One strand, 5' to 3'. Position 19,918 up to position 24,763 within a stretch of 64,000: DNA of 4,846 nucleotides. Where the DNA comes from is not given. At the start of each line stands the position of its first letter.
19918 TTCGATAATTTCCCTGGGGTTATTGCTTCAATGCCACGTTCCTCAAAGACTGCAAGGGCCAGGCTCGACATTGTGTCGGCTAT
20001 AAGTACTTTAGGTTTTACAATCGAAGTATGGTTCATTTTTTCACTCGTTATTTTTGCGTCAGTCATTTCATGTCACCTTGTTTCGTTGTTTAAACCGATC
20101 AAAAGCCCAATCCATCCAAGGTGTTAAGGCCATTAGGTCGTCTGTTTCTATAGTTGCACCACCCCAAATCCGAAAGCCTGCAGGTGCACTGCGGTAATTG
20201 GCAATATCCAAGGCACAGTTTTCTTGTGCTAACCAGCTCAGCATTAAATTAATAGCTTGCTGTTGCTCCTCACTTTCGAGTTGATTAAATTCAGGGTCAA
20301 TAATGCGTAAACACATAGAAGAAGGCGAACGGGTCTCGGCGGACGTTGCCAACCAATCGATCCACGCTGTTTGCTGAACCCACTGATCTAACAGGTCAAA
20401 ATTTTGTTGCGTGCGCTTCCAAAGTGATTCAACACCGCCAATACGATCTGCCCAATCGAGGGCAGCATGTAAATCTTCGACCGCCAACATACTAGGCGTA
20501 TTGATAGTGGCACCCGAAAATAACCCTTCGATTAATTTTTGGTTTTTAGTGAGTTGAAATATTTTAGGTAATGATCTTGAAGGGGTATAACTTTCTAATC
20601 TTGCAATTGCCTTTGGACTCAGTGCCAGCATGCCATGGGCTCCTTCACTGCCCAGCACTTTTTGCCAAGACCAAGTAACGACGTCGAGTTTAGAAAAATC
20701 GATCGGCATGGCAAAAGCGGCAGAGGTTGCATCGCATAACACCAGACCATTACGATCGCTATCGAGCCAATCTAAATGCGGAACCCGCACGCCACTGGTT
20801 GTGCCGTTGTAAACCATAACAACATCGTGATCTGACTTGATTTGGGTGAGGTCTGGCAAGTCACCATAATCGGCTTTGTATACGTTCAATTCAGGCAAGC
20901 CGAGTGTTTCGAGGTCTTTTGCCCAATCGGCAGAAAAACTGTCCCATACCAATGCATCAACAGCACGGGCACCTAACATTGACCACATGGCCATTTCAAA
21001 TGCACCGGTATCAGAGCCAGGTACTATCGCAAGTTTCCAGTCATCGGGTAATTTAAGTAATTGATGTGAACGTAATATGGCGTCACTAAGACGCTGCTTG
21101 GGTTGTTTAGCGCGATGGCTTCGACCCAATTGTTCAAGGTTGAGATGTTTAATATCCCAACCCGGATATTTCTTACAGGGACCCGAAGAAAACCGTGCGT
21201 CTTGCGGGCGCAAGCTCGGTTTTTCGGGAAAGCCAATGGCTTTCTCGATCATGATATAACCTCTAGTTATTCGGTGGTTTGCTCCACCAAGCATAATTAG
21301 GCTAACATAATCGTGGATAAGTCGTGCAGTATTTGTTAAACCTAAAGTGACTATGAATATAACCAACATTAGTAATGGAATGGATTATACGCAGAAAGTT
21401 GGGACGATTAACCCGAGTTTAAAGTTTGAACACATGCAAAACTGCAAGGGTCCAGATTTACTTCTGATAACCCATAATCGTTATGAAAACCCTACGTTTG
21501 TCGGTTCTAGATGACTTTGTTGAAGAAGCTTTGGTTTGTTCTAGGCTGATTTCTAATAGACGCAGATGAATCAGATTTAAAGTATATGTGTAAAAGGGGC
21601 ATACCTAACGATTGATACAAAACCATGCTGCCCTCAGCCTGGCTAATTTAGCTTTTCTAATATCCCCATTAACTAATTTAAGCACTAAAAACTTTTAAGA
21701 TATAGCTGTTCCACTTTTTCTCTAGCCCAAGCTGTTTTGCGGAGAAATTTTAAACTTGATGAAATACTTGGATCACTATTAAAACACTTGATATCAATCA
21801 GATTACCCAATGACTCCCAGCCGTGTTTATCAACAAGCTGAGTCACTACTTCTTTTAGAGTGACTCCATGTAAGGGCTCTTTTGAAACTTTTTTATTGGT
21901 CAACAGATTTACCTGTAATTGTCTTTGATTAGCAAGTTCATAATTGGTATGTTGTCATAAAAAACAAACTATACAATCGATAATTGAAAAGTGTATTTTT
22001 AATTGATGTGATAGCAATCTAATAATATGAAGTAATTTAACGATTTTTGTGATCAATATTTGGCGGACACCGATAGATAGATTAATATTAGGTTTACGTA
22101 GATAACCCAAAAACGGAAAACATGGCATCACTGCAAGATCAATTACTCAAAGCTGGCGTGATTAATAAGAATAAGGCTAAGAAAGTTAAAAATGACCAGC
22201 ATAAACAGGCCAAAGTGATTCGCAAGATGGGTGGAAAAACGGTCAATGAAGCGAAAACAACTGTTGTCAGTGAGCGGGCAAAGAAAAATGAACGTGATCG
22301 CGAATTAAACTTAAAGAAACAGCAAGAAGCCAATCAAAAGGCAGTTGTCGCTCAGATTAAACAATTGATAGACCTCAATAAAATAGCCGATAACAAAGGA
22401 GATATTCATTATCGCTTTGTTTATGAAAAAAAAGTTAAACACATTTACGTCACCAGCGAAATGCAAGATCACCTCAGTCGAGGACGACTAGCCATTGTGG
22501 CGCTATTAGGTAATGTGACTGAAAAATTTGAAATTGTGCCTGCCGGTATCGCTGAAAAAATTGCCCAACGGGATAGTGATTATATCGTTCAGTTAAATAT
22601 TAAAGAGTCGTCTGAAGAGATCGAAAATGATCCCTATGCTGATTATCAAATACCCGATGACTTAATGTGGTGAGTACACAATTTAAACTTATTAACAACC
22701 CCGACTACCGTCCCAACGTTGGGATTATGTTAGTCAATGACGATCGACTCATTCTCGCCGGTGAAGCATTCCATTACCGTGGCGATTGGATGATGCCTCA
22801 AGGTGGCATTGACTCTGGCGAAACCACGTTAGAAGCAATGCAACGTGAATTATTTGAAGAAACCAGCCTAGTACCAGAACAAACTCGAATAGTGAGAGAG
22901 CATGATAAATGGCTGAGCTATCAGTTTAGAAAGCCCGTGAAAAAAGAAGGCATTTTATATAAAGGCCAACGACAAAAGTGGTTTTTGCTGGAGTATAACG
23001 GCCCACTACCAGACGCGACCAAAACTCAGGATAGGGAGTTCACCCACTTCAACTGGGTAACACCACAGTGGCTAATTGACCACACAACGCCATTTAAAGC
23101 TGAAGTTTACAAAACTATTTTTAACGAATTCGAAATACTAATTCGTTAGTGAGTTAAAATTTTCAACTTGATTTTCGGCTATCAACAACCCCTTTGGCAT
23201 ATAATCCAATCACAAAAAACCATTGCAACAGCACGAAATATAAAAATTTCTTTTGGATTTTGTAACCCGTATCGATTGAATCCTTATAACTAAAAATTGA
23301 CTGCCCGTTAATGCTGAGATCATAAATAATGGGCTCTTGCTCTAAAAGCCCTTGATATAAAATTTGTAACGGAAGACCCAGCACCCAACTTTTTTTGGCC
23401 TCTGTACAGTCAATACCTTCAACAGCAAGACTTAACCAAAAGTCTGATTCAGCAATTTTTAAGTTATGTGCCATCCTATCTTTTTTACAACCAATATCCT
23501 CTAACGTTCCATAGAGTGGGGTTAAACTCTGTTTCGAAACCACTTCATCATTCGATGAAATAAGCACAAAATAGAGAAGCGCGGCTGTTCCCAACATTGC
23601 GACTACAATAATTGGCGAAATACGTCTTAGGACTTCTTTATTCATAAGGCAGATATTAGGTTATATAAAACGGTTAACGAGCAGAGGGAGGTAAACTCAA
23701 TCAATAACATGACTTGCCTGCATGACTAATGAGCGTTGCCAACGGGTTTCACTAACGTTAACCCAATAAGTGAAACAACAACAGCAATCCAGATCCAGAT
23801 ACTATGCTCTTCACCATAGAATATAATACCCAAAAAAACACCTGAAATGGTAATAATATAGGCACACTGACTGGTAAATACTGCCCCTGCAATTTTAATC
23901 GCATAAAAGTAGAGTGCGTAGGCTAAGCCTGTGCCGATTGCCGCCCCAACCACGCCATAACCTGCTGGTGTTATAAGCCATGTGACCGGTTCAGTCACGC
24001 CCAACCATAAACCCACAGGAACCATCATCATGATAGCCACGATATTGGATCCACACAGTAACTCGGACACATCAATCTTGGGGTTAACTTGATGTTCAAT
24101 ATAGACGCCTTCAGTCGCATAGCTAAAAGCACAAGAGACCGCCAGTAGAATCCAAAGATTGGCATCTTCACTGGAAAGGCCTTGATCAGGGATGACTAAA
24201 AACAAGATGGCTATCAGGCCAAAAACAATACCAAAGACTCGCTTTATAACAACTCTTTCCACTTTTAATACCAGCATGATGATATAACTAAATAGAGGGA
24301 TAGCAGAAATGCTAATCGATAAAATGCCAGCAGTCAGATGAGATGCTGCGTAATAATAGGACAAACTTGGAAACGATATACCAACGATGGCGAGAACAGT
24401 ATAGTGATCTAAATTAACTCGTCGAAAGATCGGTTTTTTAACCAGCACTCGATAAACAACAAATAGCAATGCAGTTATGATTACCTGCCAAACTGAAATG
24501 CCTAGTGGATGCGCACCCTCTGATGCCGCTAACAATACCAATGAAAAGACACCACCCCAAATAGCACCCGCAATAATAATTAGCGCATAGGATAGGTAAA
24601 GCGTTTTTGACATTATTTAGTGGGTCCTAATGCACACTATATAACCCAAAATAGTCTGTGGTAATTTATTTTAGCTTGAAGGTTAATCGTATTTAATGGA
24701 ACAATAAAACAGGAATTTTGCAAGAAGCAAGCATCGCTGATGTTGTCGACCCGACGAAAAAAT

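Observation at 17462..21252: Compact serC-serA-serB operon built from long-form (type I) SerA and Mtb-type SerC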

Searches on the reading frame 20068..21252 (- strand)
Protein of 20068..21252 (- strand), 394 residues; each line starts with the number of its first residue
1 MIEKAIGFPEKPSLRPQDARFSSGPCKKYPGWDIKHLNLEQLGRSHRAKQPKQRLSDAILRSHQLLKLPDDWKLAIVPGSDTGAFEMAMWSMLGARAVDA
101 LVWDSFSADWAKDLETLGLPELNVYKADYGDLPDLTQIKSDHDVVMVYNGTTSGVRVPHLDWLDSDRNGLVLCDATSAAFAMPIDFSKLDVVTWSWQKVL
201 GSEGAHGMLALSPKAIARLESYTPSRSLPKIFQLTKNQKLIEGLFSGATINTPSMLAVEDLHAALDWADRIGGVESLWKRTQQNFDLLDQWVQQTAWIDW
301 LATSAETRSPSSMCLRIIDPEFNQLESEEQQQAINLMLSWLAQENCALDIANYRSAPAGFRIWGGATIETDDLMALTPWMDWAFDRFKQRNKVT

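Call 3: search_protein_families(library=ncbifam, proteins=[window:20068-21252:-])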
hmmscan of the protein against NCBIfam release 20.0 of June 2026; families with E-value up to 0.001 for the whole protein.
window:20068-21252:- (394 aa): 8 families
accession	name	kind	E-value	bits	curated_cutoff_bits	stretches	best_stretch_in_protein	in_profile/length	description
NF002841.0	PRK03080.1-2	equivalog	6.7e-174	578.4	477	1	10-390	5-386/389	phosphoserine transaminase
TIGR01365.1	serC_2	equivalog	1e-156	521.8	448.2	1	15-385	1-372/374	phosphoserine transaminase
TIGR01366.1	serC_3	equivalog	1.8e-29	103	401.65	1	15-386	1-360/361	phosphoserine transaminase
TIGR01364.1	serC_1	equivalog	7.1e-18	64.6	443.6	1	45-325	37-309/358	phosphoserine transaminase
NF003764.0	PRK05355.1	equivalog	1.7e-16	60.1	253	1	42-329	37-311/357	3-phosphoserine/phosphohydroxythreonine transaminase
NF009112.0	PRK12462.1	equivalog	3.3e-08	32.7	563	1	38-333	35-323/365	phosphoserine transaminase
TIGR03301.1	PhnW-AepZ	equivalog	1.2e-06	28.2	360.8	1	66-296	44-279/355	2-aminoethylphosphonate aminotransferase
NF046070.1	PyrdoxPyrvTramin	equivalog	3.1e-05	23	600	1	149-324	139-313/369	pyridoxamine--pyruvate transaminase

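Call 4: search_protein_families(library=pfam, proteins=[window:20068-21252:-])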
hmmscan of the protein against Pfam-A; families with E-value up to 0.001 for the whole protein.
window:20068-21252:- (394 aa): 1 family
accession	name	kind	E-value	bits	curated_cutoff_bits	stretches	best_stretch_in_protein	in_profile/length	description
PF00266.25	Aminotran_5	-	9.6e-08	31.8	21.5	1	149-320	148-319/371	Aminotransferase class-V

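Call 8: find_homologous_proteins(query=window:20068-21252:-)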
Query window:20068-21252:- (394 aa): 8000 proteins with E <= 0.001 among 8000 candidates; the best 120 are listed.
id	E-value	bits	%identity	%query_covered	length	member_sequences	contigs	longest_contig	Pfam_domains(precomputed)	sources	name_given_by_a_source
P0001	9.5e-268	906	100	100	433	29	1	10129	PF00266.26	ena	-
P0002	7.5e-238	807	88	100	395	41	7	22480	PF00266.26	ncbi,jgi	ncbi:MAG: phosphoserine aminotransferase [Oceanospirillaceae bacterium]|jgi:phosphoserine aminotrans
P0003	1.8e-235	799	87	99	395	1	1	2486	PF00266.26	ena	-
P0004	2.3e-232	789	86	99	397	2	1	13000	PF00266.26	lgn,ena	-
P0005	3.8e-225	765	82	99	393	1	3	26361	PF00266.26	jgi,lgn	jgi:phosphoserine aminotransferase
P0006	8.6e-221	751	82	99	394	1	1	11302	PF00266.26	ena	-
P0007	6.7e-218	741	79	100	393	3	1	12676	PF00266.26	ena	-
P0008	3.0e-214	729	64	74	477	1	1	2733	-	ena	-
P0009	1.0e-207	708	77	99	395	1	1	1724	PF00266.26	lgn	-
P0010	1.1e-206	705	76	99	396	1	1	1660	PF00266.26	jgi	jgi:phosphoserine aminotransferase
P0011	1.0e-205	701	76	99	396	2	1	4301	PF00266.26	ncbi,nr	ncbi:MAG: phosphoserine transaminase [Proteobacteria bacterium]|nr:phosphoserine transaminase [Pseud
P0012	4.2e-205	699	75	99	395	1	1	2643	-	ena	-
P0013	1.5e-204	698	75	98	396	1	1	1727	-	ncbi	-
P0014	1.4e-203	694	75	99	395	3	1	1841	-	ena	-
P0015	1.5e-203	694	74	99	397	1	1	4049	-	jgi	jgi:phosphoserine aminotransferase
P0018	3.5e-203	693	75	99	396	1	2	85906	PF00266.26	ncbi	ncbi:MAG: phosphoserine transaminase [Gammaproteobacteria bacterium]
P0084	2.5e-192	657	72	98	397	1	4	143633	-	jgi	jgi:phosphoserine aminotransferase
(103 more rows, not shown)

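Call 10: find_related_loci(query=A1, collection=genome_contigs, flank=7000)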
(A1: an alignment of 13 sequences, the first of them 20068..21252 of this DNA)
Query A1 (394 aa) in genome_contigs; peptide patterns used: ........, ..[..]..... (x = any residue, [..] = any of these).
600 stretches matched a pattern (row limit reached: there are more); 595 encode a relative of the query (tblastn E <= 1e-3); the best 80 are kept; 80 distinct loci.
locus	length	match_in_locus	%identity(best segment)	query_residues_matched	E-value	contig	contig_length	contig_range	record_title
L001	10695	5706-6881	88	1-392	0e+0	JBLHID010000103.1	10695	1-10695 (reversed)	MAG: Polaribacter sp. isolate 3300054975_95 Ga0535640_0008092, whole genome shotgun sequence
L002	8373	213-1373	74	1-387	0e+0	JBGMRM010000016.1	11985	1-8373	MAG: Gammaproteobacteria bacterium isolate N04_metabat2_bin.20 NODE_2467_length_11985_cov_4.771333, whole genome shotgun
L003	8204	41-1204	72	1-388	0e+0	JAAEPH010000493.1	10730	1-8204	MAG: Gammaproteobacteria bacterium isolate Cli_6 CliG_CONTIG2560361, whole genome shotgun sequence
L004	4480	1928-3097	73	1-390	0e+0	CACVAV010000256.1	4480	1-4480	MAG: uncultured Thiotrichaceae bacterium isolate HLG_WM_MAG_08 genome assembly, contig: NODE_3671_length_4480_cov_78.735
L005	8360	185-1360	71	1-392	0e+0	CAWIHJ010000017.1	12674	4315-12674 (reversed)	MAG: uncultured Gammaproteobacteria bacterium isolate MFD03551.bin.2.9 genome assembly, contig: contig_104839, whole gen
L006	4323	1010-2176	71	1-389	0e+0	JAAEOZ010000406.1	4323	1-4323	MAG: Gammaproteobacteria bacterium isolate Cca_20 CcaG_CONTIG2114824, whole genome shotgun sequence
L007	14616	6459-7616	66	3-388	1e-176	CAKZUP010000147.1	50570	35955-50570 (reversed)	MAG: uncultured Granulosicoccaceae bacterium isolate L4_Bin_Bin_42_1 genome assembly, contig: c_000000994554, whole geno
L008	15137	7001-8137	65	10-387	5e-170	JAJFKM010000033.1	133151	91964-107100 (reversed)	MAG: Gammaproteobacteria bacterium isolate OFTM63 OFTM63_32, whole genome shotgun sequence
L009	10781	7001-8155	65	1-384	1e-169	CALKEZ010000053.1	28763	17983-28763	MAG: uncultured Gammaproteobacteria bacterium isolate S2_Bin_METABAT__254_1 genome assembly, contig: c_000000875021, who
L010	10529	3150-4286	65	10-387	1e-169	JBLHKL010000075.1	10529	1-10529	MAG: Gammaproteobacteria bacterium isolate 3300054698_168 Ga0535670_0013203, whole genome shotgun sequence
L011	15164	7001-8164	61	1-387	4e-166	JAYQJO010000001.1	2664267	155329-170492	MAG: Pseudomonadota bacterium isolate SD4487_NP_metabat_bins_2.tsv.068 contig_8771_pilon, whole genome shotgun sequence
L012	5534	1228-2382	62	10-393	2e-165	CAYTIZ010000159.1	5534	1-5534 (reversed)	MAG TPA_asm: uncultured Enterobacteriaceae bacterium isolate SRP215229_co1_1 genome assembly, contig: NODE_11243_length_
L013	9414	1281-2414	63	12-389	4e-162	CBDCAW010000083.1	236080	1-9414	MAG: Granulosicoccaceae bacterium isolate 063d36f9-0927-4e6b-82e9-7393bce4cd57 genome assembly, contig: contig_83, whole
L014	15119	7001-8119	62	12-384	1e-158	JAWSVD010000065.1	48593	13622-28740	MAG: Granulosicoccaceae bacterium isolate BHT04_PCL_gam1 B9PCL_contig_231, whole genome shotgun sequence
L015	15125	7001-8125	62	11-384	1e-155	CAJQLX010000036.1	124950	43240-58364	MAG: uncultured Alphaproteobacteria bacterium isolate 0.2_20180524_Bin_167_1 genome assembly, contig: c_000000000097, wh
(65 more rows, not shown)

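Call 28: search_solved_structures(query=window:20068-21252:-, max_evalue=0.00001)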
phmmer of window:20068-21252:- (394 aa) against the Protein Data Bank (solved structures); distinct sequences matched with E-value up to 0.00001: 12.
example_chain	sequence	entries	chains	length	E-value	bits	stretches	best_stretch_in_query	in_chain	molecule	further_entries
2fyf_A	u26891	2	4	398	1.6e-24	89.8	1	13-386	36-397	phosphoserine aminotransferase | Putative phosphoserine aminotransferase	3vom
8a5w_D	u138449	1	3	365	2e-11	46.7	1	33-281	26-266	Phosphoserine aminotransferase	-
3e77_A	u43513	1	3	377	2.3e-11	46.4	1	33-281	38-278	Phosphoserine aminotransferase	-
8a5v_D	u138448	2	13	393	2.4e-11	46.4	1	33-280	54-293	Phosphoserine aminotransferase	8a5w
2dr1_A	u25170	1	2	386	1.1e-08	37.6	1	14-302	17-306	386aa long hypothetical serine aminotransferase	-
3ffr_A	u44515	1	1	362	1.5e-07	33.9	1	21-313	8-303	Phosphoserine aminotransferase SerC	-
2bie_A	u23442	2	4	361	1.5e-07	33.9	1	37-324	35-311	PHOSPHOSERINE AMINOTRANSFERASE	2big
1w23_A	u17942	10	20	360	2e-07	33.5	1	42-324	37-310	PHOSPHOSERINE AMINOTRANSFERASE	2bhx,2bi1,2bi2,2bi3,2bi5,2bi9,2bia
5yd2_A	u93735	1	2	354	2.2e-07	33.4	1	42-335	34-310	Phosphoserine aminotransferase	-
5yb0_A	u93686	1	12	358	2.2e-07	33.3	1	42-335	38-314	Phosphoserine aminotransferase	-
5yii_A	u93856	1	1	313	3.5e-06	29.4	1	64-335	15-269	Phosphoserine aminotransferase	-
4xk1_A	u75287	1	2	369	9e-06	28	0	32-297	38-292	Phosphoserine aminotransferase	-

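Call 34: find_encoding_contigs(protein=P0005, flank=6000, max_places=2)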
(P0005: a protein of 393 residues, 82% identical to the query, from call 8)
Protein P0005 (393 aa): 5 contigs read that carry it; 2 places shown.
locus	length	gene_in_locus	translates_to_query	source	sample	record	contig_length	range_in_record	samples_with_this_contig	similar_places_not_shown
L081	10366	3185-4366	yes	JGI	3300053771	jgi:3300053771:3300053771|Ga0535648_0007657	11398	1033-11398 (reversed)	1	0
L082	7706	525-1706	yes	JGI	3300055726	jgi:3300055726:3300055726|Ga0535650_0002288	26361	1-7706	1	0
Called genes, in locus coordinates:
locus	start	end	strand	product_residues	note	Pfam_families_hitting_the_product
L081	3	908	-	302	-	?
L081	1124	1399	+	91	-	PF00076:RRM_1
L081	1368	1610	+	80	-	PF09905:VF530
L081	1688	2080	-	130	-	PF11376:DUF3179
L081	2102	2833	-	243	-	PF11376:DUF3179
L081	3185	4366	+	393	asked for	PF00266:Aminotran_5 (weak)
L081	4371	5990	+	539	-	PF00389:2-Hacid_dh, PF02826:2-Hacid_dh_C, PF19304:PGDH_inter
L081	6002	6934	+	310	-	PF00702:Hydrolase, PF12710:HAD, PF08282:Hydrolase_3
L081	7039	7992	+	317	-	PF03547:Mem_trans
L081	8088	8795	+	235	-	PF00528:BPD_transp_1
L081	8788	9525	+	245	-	PF00005:ABC_tran, PF02463:SMC_N (faint), PF13166:AAA_13 (faint), PF13401:AAA_22 (weak), PF13304:AAA_21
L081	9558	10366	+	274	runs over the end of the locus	PF12849:PBP_like_2, PF13531:SBP_bac_11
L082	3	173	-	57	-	?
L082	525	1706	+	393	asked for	PF00266:Aminotran_5 (weak)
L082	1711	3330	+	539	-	PF00389:2-Hacid_dh, PF02826:2-Hacid_dh_C, PF19304:PGDH_inter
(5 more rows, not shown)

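Call 35: find_encoding_contigs(protein=P0018, flank=6000, max_places=2)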
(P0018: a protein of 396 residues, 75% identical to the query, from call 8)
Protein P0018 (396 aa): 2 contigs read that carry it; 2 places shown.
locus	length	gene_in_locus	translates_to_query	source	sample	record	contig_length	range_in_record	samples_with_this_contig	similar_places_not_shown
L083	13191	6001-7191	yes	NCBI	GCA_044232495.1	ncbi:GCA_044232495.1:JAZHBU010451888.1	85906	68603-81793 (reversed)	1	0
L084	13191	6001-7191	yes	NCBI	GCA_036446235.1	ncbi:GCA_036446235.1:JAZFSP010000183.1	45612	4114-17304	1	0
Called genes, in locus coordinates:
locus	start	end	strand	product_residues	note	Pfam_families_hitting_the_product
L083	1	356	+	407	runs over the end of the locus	PF25954:Beta-barrel_RND_2 (weak), PF25967:RND-MFP_C (faint)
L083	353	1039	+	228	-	PF00005:ABC_tran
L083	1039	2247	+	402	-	PF12704:MacB_PCD, PF02687:FtsX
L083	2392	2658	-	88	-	PF12441:CopG_antitoxin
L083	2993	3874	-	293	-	PF10778:DehI (weak)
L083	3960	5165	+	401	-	PF06224:AlkZ-like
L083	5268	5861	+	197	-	PF00857:Isochorismatase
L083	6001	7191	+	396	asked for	PF00266:Aminotran_5 (weak)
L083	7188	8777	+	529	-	PF00389:2-Hacid_dh, PF02826:2-Hacid_dh_C, PF03446:NAD_binding_2 (weak), PF19304:PGDH_inter, PF01842:ACT (faint)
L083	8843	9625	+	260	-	PF00106:adh_short, PF08659:KR, PF23441:SDR, PF13561:adh_short_C2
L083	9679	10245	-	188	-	PF07719:TPR_2 (faint), PF13371:TPR_9 (faint), PF13432:TPR_16 (faint), PF00515:TPR_1 (faint)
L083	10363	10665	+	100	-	PF10115:HlyU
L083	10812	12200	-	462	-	PF00155:Aminotran_1_2 (weak), PF01212:Beta_elim_lyase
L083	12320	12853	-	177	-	PF01814:Hemerythrin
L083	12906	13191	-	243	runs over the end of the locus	PF00106:adh_short, PF01370:Epimerase (weak), PF13561:adh_short_C2, PF08659:KR, PF23441:SDR (weak)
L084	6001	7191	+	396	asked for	PF00266:Aminotran_5 (weak)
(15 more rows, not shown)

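Call 36: find_encoding_contigs(protein=P0084, flank=6000, max_places=2)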
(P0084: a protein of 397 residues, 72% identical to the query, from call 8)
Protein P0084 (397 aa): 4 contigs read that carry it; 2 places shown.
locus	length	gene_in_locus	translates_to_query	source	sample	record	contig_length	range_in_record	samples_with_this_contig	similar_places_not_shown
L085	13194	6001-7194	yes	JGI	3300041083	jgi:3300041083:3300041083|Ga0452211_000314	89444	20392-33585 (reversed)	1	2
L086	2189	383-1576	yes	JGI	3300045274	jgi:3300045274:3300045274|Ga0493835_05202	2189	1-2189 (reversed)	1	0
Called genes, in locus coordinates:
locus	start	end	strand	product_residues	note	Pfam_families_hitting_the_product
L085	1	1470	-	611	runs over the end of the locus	PF02728:Cu_amine_oxidN3, PF01179:Cu_amine_oxid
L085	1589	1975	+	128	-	-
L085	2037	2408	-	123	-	PF08238:Sel1 (weak)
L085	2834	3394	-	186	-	PF00106:adh_short, PF13561:adh_short_C2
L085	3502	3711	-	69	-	-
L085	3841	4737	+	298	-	PF00126:HTH_1, PF03466:LysR_substrate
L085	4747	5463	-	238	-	PF00027:cNMP_binding, PF13545:HTH_Crp_2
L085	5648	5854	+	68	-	-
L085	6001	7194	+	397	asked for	-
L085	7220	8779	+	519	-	PF00389:2-Hacid_dh, PF01842:ACT (faint), PF02826:2-Hacid_dh_C, PF19304:PGDH_inter, PF22629:ACT_AHAS_ss (faint)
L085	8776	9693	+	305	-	PF00702:Hydrolase, PF12710:HAD, PF08282:Hydrolase_3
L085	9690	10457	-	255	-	-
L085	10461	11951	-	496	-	PF00732:GMC_oxred_N, PF00890:FAD_binding_2 (faint), PF01266:DAO (weak), PF05199:GMC_oxred_C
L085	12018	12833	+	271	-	PF17645:Amdase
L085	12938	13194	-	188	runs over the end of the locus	PF04366:Ysc84 (weak)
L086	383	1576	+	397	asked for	-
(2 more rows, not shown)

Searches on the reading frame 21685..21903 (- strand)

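Call 19: search_protein_families(library=pfam, proteins=[window:21685-21903:-], max_evalue=0.00001)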
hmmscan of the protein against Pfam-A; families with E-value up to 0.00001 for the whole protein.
window:21685-21903:- (72 aa): 1 family
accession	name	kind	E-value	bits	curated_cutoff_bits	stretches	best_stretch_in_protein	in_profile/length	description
PF09905.14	VF530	-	2.3e-32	111.4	27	1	8-69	2-63/63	DNA-binding protein VF530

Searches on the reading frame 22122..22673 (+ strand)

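Call 19: search_protein_families(library=pfam, proteins=[window:22122-22673:+], max_evalue=0.00001)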
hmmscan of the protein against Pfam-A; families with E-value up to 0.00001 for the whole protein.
window:22122-22673:+ (183 aa): 1 family
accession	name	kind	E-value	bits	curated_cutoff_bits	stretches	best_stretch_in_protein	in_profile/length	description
PF09831.14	DUF2058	-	6.4e-59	199.4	25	1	3-183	1-174/174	Uncharacterized protein conserved in bacteria (DUF2058)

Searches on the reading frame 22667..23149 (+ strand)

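Call 19: search_protein_families(library=pfam, proteins=[window:22667-23149:+], max_evalue=0.00001)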
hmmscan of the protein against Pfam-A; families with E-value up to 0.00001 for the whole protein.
window:22667-23149:+ (160 aa): 1 family
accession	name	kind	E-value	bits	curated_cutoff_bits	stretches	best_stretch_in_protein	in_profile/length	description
PF00293.34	NUDIX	-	5.2e-21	75.5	21.1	1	14-149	2-132/134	NUDIX domain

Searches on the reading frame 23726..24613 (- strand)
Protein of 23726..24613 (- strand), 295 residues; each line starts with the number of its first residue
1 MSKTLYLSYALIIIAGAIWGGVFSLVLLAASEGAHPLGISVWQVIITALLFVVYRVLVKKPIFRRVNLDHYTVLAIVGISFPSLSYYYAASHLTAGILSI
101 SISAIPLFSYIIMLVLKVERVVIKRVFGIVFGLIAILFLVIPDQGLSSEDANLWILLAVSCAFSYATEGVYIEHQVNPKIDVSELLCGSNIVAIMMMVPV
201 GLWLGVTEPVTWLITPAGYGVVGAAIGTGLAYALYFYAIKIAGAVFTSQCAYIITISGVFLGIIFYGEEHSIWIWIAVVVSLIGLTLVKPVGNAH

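Call 19: search_protein_families(library=pfam, proteins=[window:23726-24613:-], max_evalue=0.00001)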
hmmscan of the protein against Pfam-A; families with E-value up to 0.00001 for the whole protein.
window:23726-24613:- (295 aa): 1 family
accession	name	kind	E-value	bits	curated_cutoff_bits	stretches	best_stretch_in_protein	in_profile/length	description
PF00892.27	EamA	-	1.2e-24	87.6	28.2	2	153-288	2-133/135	EamA-like transporter family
